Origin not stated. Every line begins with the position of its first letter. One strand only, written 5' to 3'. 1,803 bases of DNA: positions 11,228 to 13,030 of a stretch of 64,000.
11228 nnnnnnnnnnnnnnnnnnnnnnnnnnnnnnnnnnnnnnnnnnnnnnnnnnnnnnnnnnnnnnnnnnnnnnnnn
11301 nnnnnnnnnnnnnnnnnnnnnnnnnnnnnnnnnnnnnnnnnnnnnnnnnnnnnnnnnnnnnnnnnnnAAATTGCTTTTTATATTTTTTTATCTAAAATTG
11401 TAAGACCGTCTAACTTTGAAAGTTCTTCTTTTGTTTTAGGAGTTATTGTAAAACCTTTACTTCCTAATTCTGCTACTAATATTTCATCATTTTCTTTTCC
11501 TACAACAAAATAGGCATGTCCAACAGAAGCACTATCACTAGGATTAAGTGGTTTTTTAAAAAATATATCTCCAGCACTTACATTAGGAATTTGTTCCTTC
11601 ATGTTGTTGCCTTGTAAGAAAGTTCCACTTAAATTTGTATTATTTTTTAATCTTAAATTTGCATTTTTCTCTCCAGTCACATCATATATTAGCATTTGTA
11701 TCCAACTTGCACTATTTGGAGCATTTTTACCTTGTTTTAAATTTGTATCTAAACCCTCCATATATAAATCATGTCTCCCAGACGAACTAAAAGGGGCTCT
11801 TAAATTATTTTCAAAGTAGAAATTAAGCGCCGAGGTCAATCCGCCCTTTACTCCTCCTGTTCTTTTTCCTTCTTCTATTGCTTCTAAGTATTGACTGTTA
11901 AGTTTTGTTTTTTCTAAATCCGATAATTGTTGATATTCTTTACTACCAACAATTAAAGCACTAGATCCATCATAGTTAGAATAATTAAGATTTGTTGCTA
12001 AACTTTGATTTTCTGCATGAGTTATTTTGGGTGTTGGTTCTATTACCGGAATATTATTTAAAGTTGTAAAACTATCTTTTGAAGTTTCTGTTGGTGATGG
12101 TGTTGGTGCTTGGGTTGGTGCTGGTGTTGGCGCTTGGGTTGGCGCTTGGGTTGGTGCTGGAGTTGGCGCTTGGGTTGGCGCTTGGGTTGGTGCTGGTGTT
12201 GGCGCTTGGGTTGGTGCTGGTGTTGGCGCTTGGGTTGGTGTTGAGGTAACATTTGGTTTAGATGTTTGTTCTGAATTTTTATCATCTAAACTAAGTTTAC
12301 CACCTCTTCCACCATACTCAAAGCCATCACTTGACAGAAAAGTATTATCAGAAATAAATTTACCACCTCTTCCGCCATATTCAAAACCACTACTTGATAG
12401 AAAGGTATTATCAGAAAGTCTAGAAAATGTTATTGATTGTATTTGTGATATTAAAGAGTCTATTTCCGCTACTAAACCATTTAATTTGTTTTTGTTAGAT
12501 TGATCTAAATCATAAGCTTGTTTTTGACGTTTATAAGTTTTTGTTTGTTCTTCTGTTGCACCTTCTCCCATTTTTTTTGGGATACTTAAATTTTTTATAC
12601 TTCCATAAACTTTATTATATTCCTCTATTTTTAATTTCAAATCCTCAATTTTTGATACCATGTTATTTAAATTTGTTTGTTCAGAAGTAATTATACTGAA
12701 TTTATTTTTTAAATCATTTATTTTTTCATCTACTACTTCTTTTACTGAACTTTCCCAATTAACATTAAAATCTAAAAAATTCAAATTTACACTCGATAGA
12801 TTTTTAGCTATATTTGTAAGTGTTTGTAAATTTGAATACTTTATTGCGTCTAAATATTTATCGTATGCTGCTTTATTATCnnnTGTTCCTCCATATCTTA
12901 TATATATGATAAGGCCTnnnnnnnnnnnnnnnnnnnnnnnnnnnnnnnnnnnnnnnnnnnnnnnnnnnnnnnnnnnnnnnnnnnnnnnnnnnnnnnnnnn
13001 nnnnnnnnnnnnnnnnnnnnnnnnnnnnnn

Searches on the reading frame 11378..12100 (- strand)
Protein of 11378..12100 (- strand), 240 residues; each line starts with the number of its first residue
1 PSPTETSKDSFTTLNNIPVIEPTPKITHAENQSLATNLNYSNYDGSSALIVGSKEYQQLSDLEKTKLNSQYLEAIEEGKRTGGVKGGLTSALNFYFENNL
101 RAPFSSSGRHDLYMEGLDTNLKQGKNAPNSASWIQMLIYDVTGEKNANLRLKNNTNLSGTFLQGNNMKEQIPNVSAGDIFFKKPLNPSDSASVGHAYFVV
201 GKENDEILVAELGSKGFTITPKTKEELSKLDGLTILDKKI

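Call 34: search_protein_families(library=pfam, proteins=[window:11378-12100:-], max_evalue=5)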
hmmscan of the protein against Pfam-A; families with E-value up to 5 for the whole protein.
window:11378-12100:- (240 aa): 1 family
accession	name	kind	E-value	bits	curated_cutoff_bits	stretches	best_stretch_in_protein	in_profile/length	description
PF13413.12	HTH_25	-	0.22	11.8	24.6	1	63-79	18-34/62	Helix-turn-helix domain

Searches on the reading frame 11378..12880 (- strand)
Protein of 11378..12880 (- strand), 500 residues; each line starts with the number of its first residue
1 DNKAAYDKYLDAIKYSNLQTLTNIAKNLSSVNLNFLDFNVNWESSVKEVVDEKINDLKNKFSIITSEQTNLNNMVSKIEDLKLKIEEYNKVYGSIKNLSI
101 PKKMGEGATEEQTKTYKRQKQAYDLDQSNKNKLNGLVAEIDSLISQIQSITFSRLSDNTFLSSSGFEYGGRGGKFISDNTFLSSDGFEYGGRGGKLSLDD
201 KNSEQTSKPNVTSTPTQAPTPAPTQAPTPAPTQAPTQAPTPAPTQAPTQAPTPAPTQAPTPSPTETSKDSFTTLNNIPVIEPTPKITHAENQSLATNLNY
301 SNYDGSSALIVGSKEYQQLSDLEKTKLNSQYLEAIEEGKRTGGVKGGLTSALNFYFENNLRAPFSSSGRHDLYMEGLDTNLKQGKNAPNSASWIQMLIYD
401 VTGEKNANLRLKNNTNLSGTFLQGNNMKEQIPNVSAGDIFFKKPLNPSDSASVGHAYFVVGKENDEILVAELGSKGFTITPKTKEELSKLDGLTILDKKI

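Call 11: search_protein_families(library=pfam, proteins=[window:11378-12880:-], max_evalue=0.1)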
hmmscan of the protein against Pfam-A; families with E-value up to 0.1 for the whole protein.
window:11378-12880:- (500 aa): 4 families
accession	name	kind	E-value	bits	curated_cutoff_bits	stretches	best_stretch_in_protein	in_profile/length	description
PF05887.16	Trypan_PARP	-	0.0035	17.8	100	1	188-266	37-114/134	Procyclic acidic repetitive protein (PARP)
PF15385.11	SARG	-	0.029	13.9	27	1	200-295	330-427/572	Specifically androgen-regulated gene protein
PF05667.16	CCDC22_CC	-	0.046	13.3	39.2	1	53-149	196-296/477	CCDC22 protein coiled-coil region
PF19259.5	Ty3_capsid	-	0.077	12.8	29.1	0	45-104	70-131/198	Ty3 transposon capsid-like protein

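Call 12: search_protein_families(library=ncbifam, proteins=[window:11378-12880:-], max_evalue=0.1)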
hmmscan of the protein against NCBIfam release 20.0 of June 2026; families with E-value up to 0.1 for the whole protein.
window:11378-12880:- (500 aa): 6 families
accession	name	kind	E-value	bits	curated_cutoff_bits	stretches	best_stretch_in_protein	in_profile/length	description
NF005846.3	PRK07764.1-6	equivalog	0.00028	20.1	625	1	204-381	441-616/628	DNA polymerase III subunit gamma and tau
NF045487.1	ASRP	equivalog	0.003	16.2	300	1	47-150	127-230/593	archaea-specific SMC-related protein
NF033761.1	gliding_GltJ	equivalog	0.008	15.3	450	1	201-293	397-484/671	adventurous gliding motility protein GltJ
NF053563.1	Rkd4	equivalog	0.017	13.2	860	1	8-98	541-633/747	arcadin-4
NF002244.0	PRK01156.1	equivalog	0.023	12.7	847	1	20-142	595-723/895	DNA double-strand break repair ATPase Rad50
NF033760.1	gliding_GltG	equivalog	0.025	13.1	650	1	173-268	73-167/650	adventurous gliding motility protein GltG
